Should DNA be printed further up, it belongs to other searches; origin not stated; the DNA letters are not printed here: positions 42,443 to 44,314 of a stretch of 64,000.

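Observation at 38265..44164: Two diverged 523-aa proteins in which a Hint (Hedgehog/intein) domain fills the C-terminal anchor slot of a choice-of-anchor-L-like surface head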

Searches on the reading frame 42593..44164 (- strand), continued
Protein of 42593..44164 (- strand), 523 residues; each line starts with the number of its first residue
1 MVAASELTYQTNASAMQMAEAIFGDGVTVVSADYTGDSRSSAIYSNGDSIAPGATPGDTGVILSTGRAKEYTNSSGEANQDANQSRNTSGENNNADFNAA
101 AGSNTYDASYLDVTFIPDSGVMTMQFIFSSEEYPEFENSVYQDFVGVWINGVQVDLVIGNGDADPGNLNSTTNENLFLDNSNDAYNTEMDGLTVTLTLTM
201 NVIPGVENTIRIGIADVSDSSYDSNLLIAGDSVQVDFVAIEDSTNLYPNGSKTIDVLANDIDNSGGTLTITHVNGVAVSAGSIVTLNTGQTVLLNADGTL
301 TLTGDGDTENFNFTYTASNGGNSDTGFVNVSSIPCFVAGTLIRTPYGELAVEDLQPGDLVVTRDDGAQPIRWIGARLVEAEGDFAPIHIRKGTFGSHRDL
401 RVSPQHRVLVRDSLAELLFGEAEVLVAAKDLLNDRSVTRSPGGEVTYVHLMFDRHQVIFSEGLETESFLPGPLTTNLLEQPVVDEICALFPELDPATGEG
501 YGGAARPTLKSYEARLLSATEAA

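Call 16: search_solved_structures(query=window:42593-44164:-, max_evalue=1, show_alignments=2)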
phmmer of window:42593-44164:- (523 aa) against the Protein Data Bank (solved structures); distinct sequences matched with E-value up to 1: 4.
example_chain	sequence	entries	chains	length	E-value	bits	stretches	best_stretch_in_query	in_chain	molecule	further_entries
3o49_A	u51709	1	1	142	0.015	17.5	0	285-322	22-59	de novo designed beta-trefoil architecture with symmetric primary structure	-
3o4a_A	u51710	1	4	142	0.015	17.5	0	285-322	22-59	de novo designed beta-trefoil architecture with symmetric primary structure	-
6zu5_LH0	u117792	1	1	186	0.55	12.3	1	14-80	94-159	uL6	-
2lwy_A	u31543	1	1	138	0.79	11.8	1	333-363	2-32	BACTERIAL INTEIN-LIKE DOMAIN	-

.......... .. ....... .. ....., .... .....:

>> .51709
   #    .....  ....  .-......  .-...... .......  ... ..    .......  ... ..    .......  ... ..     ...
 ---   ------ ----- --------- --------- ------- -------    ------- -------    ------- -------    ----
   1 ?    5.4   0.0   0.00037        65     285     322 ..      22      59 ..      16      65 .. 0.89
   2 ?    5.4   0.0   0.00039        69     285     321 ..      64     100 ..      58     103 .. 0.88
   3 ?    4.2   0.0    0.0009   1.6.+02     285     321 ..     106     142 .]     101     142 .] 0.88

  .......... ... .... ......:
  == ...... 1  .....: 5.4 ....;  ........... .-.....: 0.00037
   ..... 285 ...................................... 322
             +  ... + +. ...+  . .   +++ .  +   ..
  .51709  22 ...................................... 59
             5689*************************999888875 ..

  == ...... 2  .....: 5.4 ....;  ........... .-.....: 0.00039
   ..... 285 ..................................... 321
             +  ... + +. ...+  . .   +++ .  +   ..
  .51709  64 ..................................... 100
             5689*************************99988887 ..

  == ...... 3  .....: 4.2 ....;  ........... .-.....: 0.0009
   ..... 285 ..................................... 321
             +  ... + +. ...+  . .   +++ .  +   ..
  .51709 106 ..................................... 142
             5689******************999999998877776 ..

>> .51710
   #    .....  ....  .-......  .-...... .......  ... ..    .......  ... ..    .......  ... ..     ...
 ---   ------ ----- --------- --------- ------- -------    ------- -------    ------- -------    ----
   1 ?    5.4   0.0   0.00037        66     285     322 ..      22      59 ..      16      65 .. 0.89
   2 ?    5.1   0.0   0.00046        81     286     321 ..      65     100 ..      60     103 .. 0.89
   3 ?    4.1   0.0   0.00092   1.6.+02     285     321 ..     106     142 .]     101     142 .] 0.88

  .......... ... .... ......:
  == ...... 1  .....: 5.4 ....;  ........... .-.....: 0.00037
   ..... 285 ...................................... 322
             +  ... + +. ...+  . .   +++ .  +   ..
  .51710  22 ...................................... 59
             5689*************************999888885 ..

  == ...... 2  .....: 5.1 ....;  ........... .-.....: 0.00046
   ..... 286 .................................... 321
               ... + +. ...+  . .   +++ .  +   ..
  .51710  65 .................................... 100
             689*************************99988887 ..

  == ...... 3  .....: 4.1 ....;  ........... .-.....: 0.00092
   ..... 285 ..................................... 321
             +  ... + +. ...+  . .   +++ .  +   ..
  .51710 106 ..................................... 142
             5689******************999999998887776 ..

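Call 23: find_related_loci(query=window:42593-44164:-, collection=genome_contigs, flank=8000)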
Query window:42593-44164:- (523 aa) in genome_contigs; peptide patterns used: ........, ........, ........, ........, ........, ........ (x = any residue, [..] = any of these).
240 stretches matched a pattern; 211 encode a relative of the query (tblastn E <= 1e-3); the best 80 are kept; 80 distinct loci.
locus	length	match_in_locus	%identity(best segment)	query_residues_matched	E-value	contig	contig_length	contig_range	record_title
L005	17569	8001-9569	90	1-523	0e+0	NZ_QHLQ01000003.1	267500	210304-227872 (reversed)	Parasedimentitalea denitrificans strain CY04 Scaffold3, whole genome shotgun sequence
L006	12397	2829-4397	89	1-523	0e+0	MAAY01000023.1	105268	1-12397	Rhodobacterales bacterium 56_14_T64 BD02T64_scaffold_175, whole genome shotgun sequence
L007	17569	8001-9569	88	1-523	0e+0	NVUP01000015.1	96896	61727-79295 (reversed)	MAG: Rhodobacteraceae bacterium isolate NORP86 Contig_source1382A_574, whole genome shotgun sequence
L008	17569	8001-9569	75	1-523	0e+0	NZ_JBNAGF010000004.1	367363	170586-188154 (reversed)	Primorskyibacter sp. S87 Scaffold4, whole genome shotgun sequence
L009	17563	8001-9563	74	2-522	0e+0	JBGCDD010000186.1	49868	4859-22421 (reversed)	MAG: Sedimentitalea sp. isolate SGMAG-86 contig186, whole genome shotgun sequence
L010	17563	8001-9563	76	1-523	0e+0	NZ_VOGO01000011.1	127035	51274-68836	Phaeobacter marinintestinus strain UB-M7 UB-M7_scaffold11, whole genome shotgun sequence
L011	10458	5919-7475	72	1-519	0e+0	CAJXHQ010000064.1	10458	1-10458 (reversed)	MAG TPA_asm: uncultured Rhodobacteraceae bacterium isolate SRR3646399_bin.4_MetaBAT_v2.12.1_MAG genome assembly, contig:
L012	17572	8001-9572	73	1-523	0e+0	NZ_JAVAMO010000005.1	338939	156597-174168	Ruegeria sp. 2205SS24-7 5, whole genome shotgun sequence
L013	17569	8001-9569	72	1-523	0e+0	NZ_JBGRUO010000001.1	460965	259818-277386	Ruegeria sp. 2304DJ69-11 2304DJ69-11_1, whole genome shotgun sequence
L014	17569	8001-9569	72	1-523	0e+0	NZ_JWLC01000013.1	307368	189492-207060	Leisingera sp. ANG-M1 contig_13, whole genome shotgun sequence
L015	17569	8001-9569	72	1-523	0e+0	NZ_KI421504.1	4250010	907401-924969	Leisingera aquimarina DSM 24565 Leiaq_neu_scaffold_2516677483.1, whole genome shotgun sequence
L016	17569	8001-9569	72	1-523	0e+0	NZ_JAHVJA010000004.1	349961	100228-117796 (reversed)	Leisingera daeponensis strain DP1N14-2 DP1N14-2_ctg004, whole genome shotgun sequence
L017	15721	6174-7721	72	1-517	0e+0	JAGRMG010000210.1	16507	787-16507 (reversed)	MAG: Rhodobacteraceae bacterium isolate HKST-UBA85 k127_1855659, whole genome shotgun sequence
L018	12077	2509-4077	71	1-523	0e+0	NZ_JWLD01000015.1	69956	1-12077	Leisingera sp. ANG-Vp contig_15, whole genome shotgun sequence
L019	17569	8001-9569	72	1-523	0e+0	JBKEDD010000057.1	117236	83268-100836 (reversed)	MAG: Jhaorihella sp. isolate VLC_029 k251_2257696, whole genome shotgun sequence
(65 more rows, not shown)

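Call 43: predict_structure(alignment_id=A2)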
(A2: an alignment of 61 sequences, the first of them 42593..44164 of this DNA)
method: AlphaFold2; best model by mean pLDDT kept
length: 523 residues; sequences in the alignment: 61
mean_pLDDT: 74.6   pTM: 0.57
mean pLDDT of the five models: 74.6, 73.6, 72.4, 70.9, 69.0
residues with pLDDT >= 90: 109; 70-90: 248; 50-70: 100; < 50: 66
segments of 3 or more residues with pLDDT < 50: 1-5, 76-84, 133-139, 156-190, 306-308
pLDDT, mean of each block of 10 residues (from residue 1): 55 92 93 91 77 71 84 52 59 85 84 94 81 46 78 56 27 28 39 67 92 82 82 88 65 87 85 84 74 91 64 80 78 70 94 91 92 76 75 89 83 71 77 85 81 88 85 54 75 68 60 62 45
secondary structure, 60 per line:
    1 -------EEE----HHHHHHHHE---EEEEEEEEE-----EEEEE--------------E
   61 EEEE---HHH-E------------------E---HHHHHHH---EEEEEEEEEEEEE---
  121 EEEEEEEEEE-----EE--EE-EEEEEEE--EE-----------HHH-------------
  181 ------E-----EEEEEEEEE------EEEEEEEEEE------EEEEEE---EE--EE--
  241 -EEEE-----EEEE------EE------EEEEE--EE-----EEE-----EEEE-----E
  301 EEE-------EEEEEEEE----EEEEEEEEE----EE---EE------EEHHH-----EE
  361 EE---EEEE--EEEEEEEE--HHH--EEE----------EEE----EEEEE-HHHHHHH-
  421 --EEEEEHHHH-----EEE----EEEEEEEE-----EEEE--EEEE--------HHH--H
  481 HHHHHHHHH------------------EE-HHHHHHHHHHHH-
elements in order: E8-10 H15-22 E27-35 E41-45 E60-64 H95-101 E105-117 E121-130 E143-149 E193-201 E208-217 E224-229 E242-245 E251-254 E269-273 E283-285 E291-294 E300-303 E311-318 E323-331 E359-362 E366-369 E372-379 E387-389 E400-402 E407-411 H413-419 E423-427 H428-431 E437-439 E444-451 E457-460 E463-466 H480-489 H511-522

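Call 50: fold_search(model_id=the predicted structure, library=pdb)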
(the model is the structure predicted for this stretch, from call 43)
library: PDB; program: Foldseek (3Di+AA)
matches with E <= 10: 1520; with E <= 0.001: 20
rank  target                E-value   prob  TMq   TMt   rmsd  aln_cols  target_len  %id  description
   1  2c9a_A                6.1e-06  1.00  0.15  0.27  13.3       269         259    8  Crystal structure of the MAM-Ig module of receptor protein tyrosine phosphatase mu (released 2006-01-19)
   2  2lwy_MODEL_1_A        1.0e-04  1.00  0.19  0.63   6.0       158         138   18  Solution Structure of Bacterial Intein-Like domain from Clostridium thermocellum (released 2013-05-08)
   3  6mwy_A                1.0e-04  1.00  0.18  0.59   4.9       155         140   15  The Prp8 intein of Cryptococcus gattii (released 2019-11-06)
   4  6riy_A                1.8e-04  1.00  0.19  0.64   4.0       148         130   14  Crystal structure of MchDnaB-1 intein (N145AA) (released 2020-05-13)
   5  7uac_H                2.2e-04  0.77  0.18  0.17  21.9       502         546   10  Human pro-meprin alpha (zymogen state) (released 2022-11-02)
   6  6mx6_A                2.6e-04  1.00  0.20  0.63   4.2       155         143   14  The Prp8 intein of Cryptococcus neoformans (released 2019-10-23)
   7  6riz                  2.8e-04  1.00  0.17  0.62   4.3       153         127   12  Crystal structure of gp41-1 intein (C1A, F65W, D107C) (released 2020-04-29)
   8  6rix_B                2.8e-04  1.00  0.19  0.64   3.8       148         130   14  Crystal structure of MchDnaB-1 intein (released 2020-05-13)
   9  6qaz                  3.1e-04  1.00  0.19  0.66   5.1       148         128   13  Crystal structure of gp41-1 intein (released 2019-11-13)
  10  5ope                  3.3e-04  0.63  0.14  0.18  25.4       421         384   10  Robo1 Ig1-4 crystals form 2 (released 2018-01-17)
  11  6riy_B                3.7e-04  1.00  0.19  0.65   3.7       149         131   13  Crystal structure of MchDnaB-1 intein (N145AA) (released 2020-05-13)
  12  4gwm_A                4.9e-04  0.72  0.18  0.17  20.0       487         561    9  Crystal structure of human promeprin beta (released 2012-09-19)
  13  7uae_A                4.9e-04  0.57  0.15  0.15  20.8       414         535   10  Human meprin alpha (active state) (released 2022-11-02)
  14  6bs8_B                5.1e-04  1.00  0.17  0.57   4.8       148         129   16  The class 3 DnaB intein from Mycobacterium smegmatis (released 2018-11-21)
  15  3b43                  5.4e-04  0.57  0.14  0.13  26.6       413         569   10  I-band fragment I65-I70 from titin (released 2008-01-22)
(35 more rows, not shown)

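Call 63: search_protein_families(library=phrogs, proteins=[window:42593-44164:-], max_evalue=0.01)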
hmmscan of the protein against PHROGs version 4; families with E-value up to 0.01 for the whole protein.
window:42593-44164:- (523 aa): 0 families

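Call 64: search_protein_families(library=padloc, proteins=[window:42593-44164:-], max_evalue=0.01)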
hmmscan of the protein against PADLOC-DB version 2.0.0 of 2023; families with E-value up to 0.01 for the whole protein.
window:42593-44164:- (523 aa): 0 families

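Call 66: search_solved_structures(query=A2, max_evalue=0.1)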
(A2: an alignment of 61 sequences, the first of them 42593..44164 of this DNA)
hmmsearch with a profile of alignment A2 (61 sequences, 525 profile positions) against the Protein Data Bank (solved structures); distinct sequences matched with E-value up to 0.1: 1.
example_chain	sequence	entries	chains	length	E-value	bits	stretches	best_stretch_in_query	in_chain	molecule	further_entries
2lwy_A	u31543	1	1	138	0.0069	18.1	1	336-365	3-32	BACTERIAL INTEIN-LIKE DOMAIN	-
